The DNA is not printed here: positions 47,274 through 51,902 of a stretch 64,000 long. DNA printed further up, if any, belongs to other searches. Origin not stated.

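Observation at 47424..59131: Two tandem giant paralogous surface proteins (2460 and 1442 aa) translationally coupled by an ATGA overlap, with NVT-repeat stalks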

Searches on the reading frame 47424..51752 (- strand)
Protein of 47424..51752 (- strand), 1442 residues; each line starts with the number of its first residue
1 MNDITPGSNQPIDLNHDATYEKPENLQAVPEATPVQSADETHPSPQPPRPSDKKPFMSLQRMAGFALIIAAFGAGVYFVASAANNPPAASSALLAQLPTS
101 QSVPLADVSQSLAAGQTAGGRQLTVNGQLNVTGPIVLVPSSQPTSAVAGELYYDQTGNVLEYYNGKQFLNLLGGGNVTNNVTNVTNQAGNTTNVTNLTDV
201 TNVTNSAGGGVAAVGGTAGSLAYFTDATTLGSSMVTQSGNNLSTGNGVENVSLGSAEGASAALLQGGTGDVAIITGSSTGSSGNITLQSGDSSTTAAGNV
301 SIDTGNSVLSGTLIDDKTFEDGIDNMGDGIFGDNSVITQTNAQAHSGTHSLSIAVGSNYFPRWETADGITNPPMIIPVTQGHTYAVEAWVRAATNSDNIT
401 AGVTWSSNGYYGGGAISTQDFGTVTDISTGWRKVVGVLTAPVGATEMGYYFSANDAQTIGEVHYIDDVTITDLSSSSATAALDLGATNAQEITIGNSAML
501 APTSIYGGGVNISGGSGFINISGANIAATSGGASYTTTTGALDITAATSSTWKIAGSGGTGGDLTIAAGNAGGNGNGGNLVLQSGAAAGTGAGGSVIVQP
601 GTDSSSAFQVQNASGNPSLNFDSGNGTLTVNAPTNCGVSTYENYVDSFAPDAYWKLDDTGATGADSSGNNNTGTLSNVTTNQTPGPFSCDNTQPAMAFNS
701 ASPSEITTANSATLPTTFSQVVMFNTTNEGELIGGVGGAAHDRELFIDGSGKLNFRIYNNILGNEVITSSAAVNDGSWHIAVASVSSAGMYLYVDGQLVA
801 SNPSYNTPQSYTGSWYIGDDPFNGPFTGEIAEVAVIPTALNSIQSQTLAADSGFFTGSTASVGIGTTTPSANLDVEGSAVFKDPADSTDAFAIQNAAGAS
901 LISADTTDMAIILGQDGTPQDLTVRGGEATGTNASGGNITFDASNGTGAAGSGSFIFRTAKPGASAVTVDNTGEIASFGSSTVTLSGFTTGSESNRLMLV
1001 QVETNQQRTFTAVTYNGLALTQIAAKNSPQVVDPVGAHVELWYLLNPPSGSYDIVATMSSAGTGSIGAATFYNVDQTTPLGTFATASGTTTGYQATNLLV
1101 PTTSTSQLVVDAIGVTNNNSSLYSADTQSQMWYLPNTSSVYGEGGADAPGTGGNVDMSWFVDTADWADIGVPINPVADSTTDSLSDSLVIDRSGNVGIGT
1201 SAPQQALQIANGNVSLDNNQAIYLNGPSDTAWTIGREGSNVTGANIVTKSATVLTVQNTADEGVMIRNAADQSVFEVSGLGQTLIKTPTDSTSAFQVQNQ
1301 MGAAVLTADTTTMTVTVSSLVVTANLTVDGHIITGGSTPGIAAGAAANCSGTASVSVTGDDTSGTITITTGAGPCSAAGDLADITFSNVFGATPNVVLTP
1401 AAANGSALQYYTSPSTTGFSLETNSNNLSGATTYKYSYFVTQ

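Call 6: search_protein_families(library=pfam, proteins=[window:47424-51752:-], max_evalue=0.01)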
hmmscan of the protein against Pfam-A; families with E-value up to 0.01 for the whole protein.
window:47424-51752:- (1442 aa): 4 families
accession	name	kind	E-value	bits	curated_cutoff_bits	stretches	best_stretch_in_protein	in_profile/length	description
PF13385.13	Laminin_G_3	-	9.3e-18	65.3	27.6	1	730-842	34-147/151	Concanavalin A-like lectin/glucanases superfamily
PF02018.23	CBM_4_9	-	3.9e-06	27.7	25.9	1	313-451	3-129/136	Carbohydrate binding domain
PF02210.31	Laminin_G_2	-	0.0014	19.5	22.9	1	745-833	23-121/126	Laminin G domain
PF00054.30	Laminin_G_1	-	0.0041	17.8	24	0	751-807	29-86/131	Laminin G domain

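Call 7: search_protein_families(library=ncbifam, proteins=[window:47424-51752:-], max_evalue=0.01)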
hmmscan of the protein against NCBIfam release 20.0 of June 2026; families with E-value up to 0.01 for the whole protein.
window:47424-51752:- (1442 aa): 0 families

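Call 13: find_homologous_proteins(query=window:47424-51752:-, max_evalue=0.00001)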
Query window:47424-51752:- (1442 aa): 55 proteins with E <= 0.00001 among 8000 candidates.
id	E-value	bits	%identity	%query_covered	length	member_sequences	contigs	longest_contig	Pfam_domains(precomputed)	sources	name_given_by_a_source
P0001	0.0e+0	3067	100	100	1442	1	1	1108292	PF13385.14,PF02018.24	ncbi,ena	-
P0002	0.0e+0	1228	49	37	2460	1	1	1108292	-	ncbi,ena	-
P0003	1.5e-294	999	55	61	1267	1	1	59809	PF13385.14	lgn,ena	-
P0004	2.4e-287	975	39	39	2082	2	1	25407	PF02018.24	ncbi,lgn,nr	ncbi:MAG TPA: carbohydrate binding domain-containing protein [Candidatus Saccharimonadales bacterium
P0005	8.8e-255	867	54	47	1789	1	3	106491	PF13385.14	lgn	-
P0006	9.9e-252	857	53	45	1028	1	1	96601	-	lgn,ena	-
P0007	7.4e-251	854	49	49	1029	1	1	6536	PF02018.24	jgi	jgi:hypothetical protein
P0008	4.7e-245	835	57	40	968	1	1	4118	PF02018.24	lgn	-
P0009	6.4e-241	821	42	41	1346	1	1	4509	PF02018.24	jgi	jgi:hypothetical protein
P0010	9.2e-240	817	56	41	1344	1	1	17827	PF02018.24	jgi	jgi:hypothetical protein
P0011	2.1e-235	803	48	33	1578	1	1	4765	-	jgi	jgi:hypothetical protein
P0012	8.5e-231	787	39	99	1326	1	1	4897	PF13385.14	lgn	-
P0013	3.4e-224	765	56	42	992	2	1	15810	PF02018.24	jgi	jgi:hypothetical protein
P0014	6.1e-224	765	49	41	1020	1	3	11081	PF02018.24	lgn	-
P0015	2.4e-220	753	44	61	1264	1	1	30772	PF13385.14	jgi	jgi:Concanavalin A-like lectin/glucanases superfamily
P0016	3.4e-220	752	44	37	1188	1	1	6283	PF02018.24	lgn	-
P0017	4.4e-218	745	50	39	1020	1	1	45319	PF02018.24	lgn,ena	-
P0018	1.1e-212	727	55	42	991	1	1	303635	-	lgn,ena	-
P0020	4.5e-196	672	53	25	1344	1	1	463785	PF02018.24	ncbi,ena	-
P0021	2.5e-191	657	44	39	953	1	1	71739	PF02018.24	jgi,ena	-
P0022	3.2e-187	643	44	58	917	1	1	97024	PF13385.14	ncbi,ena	-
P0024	2.4e-179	617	42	40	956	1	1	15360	PF02018.24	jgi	jgi:hypothetical protein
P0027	2.8e-150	521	38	38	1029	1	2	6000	PF02018.24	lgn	-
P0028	8.5e-148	512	36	22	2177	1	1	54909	PF09458.17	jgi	jgi:hypothetical protein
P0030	2.3e-130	455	37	37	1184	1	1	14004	PF02018.24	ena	-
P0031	3.5e-124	434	36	35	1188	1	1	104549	PF02018.24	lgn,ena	-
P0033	1.0e-106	376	60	17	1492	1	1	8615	PF08309.18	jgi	jgi:hypothetical protein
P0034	6.5e-101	357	38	41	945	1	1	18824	PF02018.24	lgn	-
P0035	2.7e-97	345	38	34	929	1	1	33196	PF02018.24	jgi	jgi:hypothetical protein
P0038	5.5e-90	321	33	45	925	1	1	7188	PF02018.24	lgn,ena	-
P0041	2.8e-82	295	38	41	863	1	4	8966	PF02018.24,PF22237.4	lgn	-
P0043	1.9e-77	279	37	42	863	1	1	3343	PF02018.24,PF22237.4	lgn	-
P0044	2.7e-76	275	43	26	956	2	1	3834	PF02018.24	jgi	jgi:hypothetical protein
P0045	3.9e-74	268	34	41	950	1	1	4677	PF13313.12,PF02018.24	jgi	jgi:hypothetical protein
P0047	1.5e-62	230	43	19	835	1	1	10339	PF02018.24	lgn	-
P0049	6.3e-29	119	35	16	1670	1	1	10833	PF21027.4,PF22352.3,PF00801.27,PF13385.14,PF16403.12,PF02210.32,PF08329.17,PF00054.31,PF18911.7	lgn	-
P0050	1.2e-28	118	33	23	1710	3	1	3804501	PF07495.20,PF15418.13,PF00801.27,PF18981.7,PF13385.14,PF16403.12,PF02210.32,PF08329.17,PF00054.31,PF18911.7,PF21027.4,PF22352.3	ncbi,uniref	ncbi:PKD domain-containing protein [Branchiibius cervicis]|uniref:PKD domain-containing protein n=1 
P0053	8.7e-17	78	40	11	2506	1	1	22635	-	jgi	jgi:trimeric autotransporter adhesin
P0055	1.4e-15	74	30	10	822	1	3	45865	PF13313.12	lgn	-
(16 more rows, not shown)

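Call 15: search_protein_families(library=phrogs, proteins=[window:47424-51752:-], max_evalue=0.01)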
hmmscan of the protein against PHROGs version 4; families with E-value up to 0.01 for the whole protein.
window:47424-51752:- (1442 aa): 0 families

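Call 25: search_protein_families(library=pfam, proteins=[P0028, P0033, P0041, P0045, P0005, P0004], max_evalue=0.01)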
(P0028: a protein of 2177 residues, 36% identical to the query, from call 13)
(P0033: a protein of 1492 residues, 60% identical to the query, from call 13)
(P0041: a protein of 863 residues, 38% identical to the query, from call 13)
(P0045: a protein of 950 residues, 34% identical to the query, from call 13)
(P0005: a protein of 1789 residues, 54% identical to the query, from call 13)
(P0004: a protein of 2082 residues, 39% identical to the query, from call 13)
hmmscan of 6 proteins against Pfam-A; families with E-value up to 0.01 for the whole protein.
P0028 (2177 aa): 1 family
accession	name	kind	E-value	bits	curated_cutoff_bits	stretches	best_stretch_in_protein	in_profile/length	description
PF09458.16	H_lectin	-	3.1e-08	34.1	24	1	2112-2161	2-52/67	H-type lectin domain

P0033 (1492 aa): 1 family
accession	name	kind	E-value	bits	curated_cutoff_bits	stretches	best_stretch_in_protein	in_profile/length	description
PF08309.17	LVIVD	-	5.8e-20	70.8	20.2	3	885-922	7-41/42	LVIVD repeat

P0041 (863 aa): 2 families
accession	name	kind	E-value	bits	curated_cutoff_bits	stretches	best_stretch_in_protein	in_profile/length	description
PF22237.3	SO2946-like_C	-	2.8e-19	70.1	27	1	680-848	2-163/163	SO2946-like, C-terminal domain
PF02018.23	CBM_4_9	-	3.1e-12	47.5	25.9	1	277-385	2-115/136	Carbohydrate binding domain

P0045 (950 aa): 2 families
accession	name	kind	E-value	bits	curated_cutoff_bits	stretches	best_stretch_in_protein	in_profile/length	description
PF02018.23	CBM_4_9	-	2.2e-12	48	25.9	1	364-476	4-126/136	Carbohydrate binding domain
PF13313.11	DUF4082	-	2.4e-06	28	28.4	1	629-729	11-102/143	Domain of unknown function (DUF4082)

P0005 (1789 aa): 3 families
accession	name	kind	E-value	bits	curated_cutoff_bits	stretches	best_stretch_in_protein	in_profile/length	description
PF13385.13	Laminin_G_3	-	7.5e-14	52.6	27.6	1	1004-1148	5-151/151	Concanavalin A-like lectin/glucanases superfamily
PF02210.31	Laminin_G_2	-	0.0044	17.9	22.9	0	1040-1105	16-80/126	Laminin G domain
PF00054.30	Laminin_G_1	-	0.0072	17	24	0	1052-1112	28-84/131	Laminin G domain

P0004 (2082 aa): 1 family
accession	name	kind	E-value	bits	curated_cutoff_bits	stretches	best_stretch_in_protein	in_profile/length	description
PF02018.23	CBM_4_9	-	3.1e-32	112.2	25.9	5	314-437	3-132/136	Carbohydrate binding domain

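Call 41: find_encoding_contigs(protein=P0015, flank=10000, max_places=2)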
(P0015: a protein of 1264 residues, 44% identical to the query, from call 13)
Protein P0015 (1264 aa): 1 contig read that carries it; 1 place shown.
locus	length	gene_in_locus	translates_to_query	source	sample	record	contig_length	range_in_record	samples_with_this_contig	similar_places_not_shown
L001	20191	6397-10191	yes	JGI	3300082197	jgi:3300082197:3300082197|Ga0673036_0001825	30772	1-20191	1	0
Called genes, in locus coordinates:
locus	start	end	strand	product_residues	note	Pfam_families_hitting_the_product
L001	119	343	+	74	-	-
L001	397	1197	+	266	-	PF00459:Inositol_P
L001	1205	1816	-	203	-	PF00730:HhH-GPD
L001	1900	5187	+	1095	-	-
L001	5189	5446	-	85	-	-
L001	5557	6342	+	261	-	-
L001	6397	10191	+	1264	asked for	PF13385:Laminin_G_3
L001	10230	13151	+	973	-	-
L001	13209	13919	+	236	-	PF01255:Prenyltransf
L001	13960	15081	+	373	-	PF02163:Peptidase_M50, PF00571:CBS (faint)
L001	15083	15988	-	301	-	-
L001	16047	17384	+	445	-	PF01546:Peptidase_M20, PF07687:M20_dimer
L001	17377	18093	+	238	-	PF01988:VIT1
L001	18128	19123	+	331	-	PF00890:FAD_binding_2 (faint), PF01266:DAO (weak), PF01946:Thi4 (weak), PF07992:Pyr_redox_2, PF12831:FAD_oxidored, PF13450:NAD_binding_8 (weak), PF13738:Pyr_redox_3, PF00070:Pyr_redox, +3 more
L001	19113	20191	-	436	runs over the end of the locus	PF01336:tRNA_anti-codon, PF00152:tRNA-synt_2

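Call 42: find_encoding_contigs(protein=P0018, flank=10000, max_places=2)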
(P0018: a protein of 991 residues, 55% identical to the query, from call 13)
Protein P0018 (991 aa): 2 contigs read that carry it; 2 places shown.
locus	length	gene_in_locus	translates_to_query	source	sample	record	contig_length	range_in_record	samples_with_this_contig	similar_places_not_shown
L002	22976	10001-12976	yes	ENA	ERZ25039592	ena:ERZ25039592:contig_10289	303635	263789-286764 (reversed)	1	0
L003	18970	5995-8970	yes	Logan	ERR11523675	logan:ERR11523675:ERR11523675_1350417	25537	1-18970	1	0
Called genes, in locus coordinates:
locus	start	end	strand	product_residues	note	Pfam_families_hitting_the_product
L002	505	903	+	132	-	-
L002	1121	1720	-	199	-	-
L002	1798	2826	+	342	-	PF10432:bact-PGI_C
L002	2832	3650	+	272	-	PF00561:Abhydrolase_1, PF12146:Hydrolase_4, PF12697:Abhydrolase_6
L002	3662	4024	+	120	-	PF11716:MDMPI_N (weak)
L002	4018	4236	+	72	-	-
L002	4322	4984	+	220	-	PF00072:Response_reg, PF00486:Trans_reg_C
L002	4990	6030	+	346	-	PF00512:HisKA, PF02518:HATPase_c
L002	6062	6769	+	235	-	PF07099:DUF1361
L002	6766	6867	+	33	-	-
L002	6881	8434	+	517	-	PF03485:Arg_tRNA_synt_N, PF00750:tRNA-synt_1d, PF05746:DALR_1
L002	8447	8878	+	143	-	PF01741:MscL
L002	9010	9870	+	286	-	-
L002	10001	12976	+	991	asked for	-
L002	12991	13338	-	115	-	PF01638:HxlR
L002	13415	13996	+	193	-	PF02525:Flavodoxin_2, PF03358:FMN_red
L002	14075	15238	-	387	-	-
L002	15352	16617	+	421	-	-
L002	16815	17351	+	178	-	PF27604:PB2B2_08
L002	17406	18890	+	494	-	PF00221:Lyase_aromatic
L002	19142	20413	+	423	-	PF02812:ELFV_dehydrog_N, PF00208:ELFV_dehydrog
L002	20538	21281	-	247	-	PF02557:VanY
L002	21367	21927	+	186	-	PF00929:RNase_T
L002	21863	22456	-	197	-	-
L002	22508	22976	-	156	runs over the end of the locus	PF00072:Response_reg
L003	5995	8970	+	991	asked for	-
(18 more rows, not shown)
